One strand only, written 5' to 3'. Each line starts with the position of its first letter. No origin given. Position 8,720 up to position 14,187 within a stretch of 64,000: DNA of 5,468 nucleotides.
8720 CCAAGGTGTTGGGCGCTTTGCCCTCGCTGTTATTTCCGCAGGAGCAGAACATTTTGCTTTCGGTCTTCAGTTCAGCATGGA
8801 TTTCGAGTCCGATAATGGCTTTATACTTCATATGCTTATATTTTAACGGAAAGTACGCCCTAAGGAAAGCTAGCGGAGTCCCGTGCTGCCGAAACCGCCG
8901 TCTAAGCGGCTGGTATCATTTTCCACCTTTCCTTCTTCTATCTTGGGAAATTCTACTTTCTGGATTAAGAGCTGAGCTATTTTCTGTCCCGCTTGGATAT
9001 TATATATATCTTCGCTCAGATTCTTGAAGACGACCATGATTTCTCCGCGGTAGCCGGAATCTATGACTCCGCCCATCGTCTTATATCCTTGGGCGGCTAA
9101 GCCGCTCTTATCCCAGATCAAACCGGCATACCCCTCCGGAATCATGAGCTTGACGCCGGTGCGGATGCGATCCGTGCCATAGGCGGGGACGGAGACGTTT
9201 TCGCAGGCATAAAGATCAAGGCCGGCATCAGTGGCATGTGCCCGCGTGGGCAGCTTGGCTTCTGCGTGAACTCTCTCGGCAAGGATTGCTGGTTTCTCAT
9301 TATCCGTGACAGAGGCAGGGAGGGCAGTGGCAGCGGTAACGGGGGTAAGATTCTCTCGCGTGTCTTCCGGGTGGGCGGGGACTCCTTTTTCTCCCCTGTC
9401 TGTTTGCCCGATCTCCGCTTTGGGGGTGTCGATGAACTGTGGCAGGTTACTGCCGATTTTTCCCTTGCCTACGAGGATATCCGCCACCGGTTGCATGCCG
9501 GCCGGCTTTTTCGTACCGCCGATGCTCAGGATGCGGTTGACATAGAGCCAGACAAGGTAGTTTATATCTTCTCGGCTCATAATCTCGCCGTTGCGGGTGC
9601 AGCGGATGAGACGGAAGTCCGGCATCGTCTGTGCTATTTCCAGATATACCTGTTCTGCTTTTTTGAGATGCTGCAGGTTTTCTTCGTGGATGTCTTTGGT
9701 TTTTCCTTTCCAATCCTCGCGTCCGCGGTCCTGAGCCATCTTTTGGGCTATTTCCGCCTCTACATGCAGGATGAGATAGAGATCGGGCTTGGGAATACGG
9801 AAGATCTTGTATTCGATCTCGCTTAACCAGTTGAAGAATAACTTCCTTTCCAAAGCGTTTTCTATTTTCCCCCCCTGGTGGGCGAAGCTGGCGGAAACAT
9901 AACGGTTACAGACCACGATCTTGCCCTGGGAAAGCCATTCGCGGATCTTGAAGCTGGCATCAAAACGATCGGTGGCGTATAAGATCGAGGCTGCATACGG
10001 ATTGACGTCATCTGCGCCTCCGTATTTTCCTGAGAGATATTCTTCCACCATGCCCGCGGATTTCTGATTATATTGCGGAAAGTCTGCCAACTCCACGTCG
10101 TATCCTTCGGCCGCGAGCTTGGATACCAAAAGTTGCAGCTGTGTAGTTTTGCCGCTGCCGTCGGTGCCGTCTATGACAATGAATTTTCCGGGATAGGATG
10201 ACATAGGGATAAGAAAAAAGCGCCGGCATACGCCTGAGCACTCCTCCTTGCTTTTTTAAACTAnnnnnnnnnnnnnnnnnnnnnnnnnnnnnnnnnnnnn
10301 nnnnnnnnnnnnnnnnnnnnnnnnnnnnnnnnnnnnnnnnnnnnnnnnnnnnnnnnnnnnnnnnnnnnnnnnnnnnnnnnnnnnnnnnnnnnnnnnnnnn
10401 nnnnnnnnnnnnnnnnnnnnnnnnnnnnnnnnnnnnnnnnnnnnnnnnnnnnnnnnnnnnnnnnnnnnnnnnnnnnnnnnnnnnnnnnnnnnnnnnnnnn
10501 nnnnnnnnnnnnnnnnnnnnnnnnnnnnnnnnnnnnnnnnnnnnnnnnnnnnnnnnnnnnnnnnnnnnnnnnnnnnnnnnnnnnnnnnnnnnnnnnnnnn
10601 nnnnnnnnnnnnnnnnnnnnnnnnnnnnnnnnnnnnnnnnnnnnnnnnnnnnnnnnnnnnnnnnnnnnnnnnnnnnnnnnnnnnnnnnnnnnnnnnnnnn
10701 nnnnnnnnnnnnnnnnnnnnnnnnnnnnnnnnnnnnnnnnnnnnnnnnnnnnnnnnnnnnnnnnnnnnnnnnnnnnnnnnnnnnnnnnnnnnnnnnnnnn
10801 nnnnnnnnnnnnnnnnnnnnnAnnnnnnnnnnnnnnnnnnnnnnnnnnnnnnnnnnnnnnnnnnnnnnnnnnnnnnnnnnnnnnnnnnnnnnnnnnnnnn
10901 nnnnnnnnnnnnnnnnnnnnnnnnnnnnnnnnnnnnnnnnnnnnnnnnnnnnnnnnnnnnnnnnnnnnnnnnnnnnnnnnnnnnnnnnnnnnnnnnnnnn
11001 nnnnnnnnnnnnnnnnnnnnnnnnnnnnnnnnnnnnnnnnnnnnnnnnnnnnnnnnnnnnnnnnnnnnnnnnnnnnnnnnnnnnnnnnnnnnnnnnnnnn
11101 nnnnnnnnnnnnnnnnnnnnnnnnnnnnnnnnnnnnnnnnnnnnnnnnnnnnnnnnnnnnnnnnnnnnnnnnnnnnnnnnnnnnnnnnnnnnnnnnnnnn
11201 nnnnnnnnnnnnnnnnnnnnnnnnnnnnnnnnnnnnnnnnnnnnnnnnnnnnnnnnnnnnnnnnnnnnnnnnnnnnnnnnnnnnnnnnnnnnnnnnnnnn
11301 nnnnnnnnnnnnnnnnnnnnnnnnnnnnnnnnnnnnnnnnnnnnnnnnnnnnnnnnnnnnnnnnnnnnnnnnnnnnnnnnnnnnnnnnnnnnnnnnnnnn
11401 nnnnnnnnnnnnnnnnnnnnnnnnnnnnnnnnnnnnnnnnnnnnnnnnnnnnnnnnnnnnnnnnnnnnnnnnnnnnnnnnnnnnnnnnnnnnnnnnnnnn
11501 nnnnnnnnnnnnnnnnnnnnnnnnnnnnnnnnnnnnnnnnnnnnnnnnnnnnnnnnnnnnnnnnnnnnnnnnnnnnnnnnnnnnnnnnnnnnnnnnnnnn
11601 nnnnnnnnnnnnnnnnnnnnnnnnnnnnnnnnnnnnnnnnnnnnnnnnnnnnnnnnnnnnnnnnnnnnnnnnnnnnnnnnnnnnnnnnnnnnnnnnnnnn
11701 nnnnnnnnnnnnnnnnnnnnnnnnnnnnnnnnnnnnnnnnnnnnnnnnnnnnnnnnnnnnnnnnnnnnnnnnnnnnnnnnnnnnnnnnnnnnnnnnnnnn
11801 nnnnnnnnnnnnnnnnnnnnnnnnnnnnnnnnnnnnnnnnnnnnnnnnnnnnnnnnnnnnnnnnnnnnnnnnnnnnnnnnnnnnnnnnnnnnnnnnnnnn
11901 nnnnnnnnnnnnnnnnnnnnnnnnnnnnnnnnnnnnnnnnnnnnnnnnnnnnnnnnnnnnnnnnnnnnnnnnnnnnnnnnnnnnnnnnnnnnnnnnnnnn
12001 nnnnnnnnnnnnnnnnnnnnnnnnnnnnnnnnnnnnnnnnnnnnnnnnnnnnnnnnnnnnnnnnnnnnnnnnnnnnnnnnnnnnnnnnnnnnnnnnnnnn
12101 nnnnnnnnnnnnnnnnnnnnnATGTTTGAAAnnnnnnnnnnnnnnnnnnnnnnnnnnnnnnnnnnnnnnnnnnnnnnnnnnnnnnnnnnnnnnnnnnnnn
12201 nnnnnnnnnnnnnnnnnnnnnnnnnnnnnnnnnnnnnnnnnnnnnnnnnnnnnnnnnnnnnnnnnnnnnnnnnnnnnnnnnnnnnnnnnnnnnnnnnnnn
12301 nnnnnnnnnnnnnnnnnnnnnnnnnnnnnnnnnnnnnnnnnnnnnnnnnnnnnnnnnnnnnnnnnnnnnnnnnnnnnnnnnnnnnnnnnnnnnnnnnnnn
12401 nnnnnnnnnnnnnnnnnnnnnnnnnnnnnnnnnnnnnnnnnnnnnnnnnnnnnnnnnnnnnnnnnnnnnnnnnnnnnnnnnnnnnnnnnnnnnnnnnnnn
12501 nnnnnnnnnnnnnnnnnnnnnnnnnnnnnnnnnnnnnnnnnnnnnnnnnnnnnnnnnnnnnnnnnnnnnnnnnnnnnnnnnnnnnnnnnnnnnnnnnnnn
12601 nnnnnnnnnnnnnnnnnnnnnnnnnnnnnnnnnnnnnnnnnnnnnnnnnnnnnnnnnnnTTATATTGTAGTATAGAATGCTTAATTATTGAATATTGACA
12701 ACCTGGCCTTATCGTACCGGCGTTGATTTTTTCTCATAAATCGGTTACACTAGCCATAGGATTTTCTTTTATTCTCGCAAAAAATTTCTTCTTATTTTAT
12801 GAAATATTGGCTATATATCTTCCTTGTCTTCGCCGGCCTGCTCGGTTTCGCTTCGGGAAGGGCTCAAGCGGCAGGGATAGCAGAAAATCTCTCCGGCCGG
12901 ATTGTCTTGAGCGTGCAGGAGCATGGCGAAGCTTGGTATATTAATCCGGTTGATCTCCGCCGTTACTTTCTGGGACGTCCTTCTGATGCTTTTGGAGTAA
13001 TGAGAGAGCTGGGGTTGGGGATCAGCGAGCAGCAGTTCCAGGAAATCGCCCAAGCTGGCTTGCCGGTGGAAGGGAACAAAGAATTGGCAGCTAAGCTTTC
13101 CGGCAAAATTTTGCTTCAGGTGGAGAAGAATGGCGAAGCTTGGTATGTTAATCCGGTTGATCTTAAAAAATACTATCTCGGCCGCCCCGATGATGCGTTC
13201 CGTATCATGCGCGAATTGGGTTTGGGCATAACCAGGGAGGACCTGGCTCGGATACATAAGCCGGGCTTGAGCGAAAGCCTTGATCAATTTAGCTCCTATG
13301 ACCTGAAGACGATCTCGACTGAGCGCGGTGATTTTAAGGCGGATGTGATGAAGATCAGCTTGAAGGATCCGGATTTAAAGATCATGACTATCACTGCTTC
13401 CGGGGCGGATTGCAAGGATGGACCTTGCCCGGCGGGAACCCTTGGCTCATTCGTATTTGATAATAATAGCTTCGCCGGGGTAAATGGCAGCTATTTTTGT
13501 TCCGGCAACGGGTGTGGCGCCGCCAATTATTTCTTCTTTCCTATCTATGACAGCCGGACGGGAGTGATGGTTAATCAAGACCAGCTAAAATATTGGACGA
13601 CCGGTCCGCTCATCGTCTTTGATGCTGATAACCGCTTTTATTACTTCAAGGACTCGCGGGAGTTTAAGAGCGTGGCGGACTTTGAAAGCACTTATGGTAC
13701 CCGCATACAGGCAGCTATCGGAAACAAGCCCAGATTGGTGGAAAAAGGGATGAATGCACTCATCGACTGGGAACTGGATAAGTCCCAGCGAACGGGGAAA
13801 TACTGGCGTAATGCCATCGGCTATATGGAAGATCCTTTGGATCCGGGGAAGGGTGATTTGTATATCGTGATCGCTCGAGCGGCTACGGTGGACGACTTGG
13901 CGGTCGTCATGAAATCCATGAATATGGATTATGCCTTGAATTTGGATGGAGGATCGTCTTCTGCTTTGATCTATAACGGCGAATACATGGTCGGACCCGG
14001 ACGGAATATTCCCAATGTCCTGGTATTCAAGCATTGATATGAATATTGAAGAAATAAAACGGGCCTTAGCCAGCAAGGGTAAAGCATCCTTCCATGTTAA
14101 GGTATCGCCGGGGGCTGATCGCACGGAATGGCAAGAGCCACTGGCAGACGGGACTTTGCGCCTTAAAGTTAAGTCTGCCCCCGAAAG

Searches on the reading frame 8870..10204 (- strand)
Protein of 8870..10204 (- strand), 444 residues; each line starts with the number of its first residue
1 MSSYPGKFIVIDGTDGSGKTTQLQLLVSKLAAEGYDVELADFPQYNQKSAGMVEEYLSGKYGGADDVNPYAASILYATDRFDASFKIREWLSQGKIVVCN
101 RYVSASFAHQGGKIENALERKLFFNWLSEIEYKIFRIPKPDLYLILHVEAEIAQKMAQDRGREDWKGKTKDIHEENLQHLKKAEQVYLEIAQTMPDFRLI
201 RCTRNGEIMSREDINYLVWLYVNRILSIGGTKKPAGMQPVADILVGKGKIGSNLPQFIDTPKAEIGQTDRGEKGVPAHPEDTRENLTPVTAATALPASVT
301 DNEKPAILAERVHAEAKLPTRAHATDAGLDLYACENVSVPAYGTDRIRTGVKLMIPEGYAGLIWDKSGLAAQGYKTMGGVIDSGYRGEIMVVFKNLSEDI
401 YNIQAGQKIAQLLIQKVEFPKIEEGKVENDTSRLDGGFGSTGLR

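Call 43: search_protein_families(library=pfam, proteins=[window:8870-10204:-], max_evalue=0.00001)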
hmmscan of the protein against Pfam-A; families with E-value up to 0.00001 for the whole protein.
window:8870-10204:- (444 aa): 2 families
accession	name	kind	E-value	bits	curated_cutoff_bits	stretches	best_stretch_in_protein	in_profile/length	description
PF00692.24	dUTPase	-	3.3e-33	114.6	22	1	315-442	2-129/129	dUTPase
PF02223.23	Thymidylate_kin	-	5.3e-26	91.9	27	1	11-200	1-172/185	Thymidylate kinase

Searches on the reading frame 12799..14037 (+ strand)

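Call 55: search_protein_families(library=pfam, proteins=[window:12799-14037:+], max_evalue=0.00001)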
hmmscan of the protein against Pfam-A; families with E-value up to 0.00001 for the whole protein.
window:12799-14037:+ (412 aa): 1 family
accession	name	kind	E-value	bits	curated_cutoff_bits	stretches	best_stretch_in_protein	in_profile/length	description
PF09992.14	NAGPA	-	8.3e-16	59.1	25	1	226-410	5-168/169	Phosphodiester glycosidase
